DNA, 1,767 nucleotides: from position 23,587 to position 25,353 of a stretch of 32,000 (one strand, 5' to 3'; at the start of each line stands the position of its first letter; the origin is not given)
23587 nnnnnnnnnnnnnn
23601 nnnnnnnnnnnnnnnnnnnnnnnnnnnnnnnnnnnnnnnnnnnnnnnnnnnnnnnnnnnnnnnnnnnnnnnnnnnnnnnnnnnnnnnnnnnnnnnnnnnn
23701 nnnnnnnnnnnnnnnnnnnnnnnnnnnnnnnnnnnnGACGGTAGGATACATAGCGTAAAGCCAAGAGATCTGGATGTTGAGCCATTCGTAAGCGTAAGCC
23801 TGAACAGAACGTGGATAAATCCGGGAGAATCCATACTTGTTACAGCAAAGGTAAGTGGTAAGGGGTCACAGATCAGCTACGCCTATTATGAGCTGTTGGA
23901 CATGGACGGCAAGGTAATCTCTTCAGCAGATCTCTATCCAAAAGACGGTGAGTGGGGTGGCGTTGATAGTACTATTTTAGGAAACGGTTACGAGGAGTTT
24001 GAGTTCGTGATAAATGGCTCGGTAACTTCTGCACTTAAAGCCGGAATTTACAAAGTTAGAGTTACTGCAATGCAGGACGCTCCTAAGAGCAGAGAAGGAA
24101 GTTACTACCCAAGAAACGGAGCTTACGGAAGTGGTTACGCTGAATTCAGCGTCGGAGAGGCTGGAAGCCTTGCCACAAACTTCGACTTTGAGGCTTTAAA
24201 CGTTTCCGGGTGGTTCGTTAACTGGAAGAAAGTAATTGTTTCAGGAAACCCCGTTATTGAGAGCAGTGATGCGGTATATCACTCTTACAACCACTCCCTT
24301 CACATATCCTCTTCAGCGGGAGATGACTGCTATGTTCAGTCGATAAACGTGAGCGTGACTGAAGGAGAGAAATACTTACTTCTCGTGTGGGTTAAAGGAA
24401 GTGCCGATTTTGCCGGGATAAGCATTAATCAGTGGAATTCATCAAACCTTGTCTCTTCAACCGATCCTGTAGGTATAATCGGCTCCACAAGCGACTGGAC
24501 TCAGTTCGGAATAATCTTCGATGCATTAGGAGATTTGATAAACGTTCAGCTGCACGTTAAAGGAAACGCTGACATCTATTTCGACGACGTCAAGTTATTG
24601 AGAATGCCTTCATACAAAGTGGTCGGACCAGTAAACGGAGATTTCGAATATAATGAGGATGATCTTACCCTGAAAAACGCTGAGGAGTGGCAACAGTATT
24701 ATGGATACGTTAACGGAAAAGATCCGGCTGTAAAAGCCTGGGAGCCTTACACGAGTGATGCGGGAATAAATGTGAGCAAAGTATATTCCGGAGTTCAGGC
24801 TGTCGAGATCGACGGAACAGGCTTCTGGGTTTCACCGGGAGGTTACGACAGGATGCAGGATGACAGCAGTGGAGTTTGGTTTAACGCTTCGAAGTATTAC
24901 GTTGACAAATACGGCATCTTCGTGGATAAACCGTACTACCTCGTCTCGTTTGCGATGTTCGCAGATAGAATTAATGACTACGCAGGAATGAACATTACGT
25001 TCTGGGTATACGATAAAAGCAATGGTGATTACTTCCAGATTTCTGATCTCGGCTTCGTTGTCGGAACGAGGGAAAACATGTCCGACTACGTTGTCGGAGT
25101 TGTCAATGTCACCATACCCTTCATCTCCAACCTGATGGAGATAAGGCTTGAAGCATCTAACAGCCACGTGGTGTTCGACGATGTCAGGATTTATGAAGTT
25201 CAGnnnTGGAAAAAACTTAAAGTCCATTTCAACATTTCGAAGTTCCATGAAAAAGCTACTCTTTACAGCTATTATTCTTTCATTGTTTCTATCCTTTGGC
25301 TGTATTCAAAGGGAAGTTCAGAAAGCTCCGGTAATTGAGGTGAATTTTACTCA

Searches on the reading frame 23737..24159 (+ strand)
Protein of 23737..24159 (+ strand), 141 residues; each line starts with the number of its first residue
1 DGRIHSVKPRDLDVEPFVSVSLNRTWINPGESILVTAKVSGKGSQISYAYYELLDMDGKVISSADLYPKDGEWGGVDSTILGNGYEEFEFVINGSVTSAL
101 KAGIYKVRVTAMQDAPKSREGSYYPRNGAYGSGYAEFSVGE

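Call 63: search_protein_families(library=pfam, proteins=[window:23737-24159:+], max_evalue=10)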
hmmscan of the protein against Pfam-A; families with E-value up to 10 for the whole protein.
window:23737-24159:+ (141 aa): 1 family
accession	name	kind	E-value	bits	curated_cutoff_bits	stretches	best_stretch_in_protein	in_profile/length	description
PF00801.26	PKD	-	0.11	12.9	23.5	1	20-116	4-70/80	PKD domain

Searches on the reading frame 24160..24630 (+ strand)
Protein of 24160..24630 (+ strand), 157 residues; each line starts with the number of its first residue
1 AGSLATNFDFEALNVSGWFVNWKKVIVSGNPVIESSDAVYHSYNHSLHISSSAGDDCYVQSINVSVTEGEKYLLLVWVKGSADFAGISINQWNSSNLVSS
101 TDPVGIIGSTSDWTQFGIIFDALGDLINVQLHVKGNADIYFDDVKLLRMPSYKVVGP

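Call 8: search_protein_families(library=pfam, proteins=[window:24175-24624:+], max_evalue=10)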
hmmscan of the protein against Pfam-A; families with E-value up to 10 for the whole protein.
seq(150 aa): 1 family
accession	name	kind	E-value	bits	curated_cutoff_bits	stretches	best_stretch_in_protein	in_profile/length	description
PF02018.23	CBM_4_9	-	4.2e-06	27.6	25.9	1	2-129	6-130/136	Carbohydrate binding domain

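Call 72: search_solved_structures(query=window:24160-24630:+, max_evalue=10, show_alignments=3)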
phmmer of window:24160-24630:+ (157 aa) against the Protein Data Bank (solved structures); distinct sequences matched with E-value up to 10: 2.
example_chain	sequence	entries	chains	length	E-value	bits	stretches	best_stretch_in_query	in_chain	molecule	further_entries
4mgq_A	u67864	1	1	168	0.08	16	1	57-148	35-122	Glycosyl hydrolase family 10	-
3jxs_A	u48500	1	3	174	0.85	12.7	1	14-96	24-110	Xylanase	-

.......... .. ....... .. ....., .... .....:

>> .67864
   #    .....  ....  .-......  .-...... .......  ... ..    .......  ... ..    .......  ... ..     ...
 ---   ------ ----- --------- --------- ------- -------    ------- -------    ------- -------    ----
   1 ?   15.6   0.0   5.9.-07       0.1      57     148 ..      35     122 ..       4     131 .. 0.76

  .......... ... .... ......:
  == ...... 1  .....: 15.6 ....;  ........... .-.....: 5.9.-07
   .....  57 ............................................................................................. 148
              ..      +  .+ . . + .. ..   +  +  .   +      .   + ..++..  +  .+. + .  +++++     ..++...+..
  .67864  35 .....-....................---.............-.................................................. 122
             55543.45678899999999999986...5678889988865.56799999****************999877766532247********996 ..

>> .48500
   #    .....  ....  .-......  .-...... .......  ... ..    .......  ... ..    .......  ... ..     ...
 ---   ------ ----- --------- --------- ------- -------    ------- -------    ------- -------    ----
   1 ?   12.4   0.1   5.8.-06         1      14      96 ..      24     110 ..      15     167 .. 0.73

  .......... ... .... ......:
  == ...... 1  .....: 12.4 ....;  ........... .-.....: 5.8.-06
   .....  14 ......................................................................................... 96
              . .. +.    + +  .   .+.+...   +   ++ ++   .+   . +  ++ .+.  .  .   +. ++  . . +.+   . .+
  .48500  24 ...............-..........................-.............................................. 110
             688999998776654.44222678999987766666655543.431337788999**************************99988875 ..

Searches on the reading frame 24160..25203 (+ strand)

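Call 74: search_protein_families(library=ncbifam, proteins=[window:24160-25203:+], max_evalue=1)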
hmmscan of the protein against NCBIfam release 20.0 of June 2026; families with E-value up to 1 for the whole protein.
window:24160-25203:+ (348 aa): 2 families
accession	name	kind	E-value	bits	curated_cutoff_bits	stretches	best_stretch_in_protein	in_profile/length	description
NF048003.1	GTA_spike_fiber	domain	0.062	13.8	36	1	49-116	45-115/182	phage head spike fiber domain-containing protein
NF011082.0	PRK14510.1-1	equivalog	0.28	8.4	2511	1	234-272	82-119/1410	bifunctional glycogen debranching protein GlgX/4-alpha-glucanotransferase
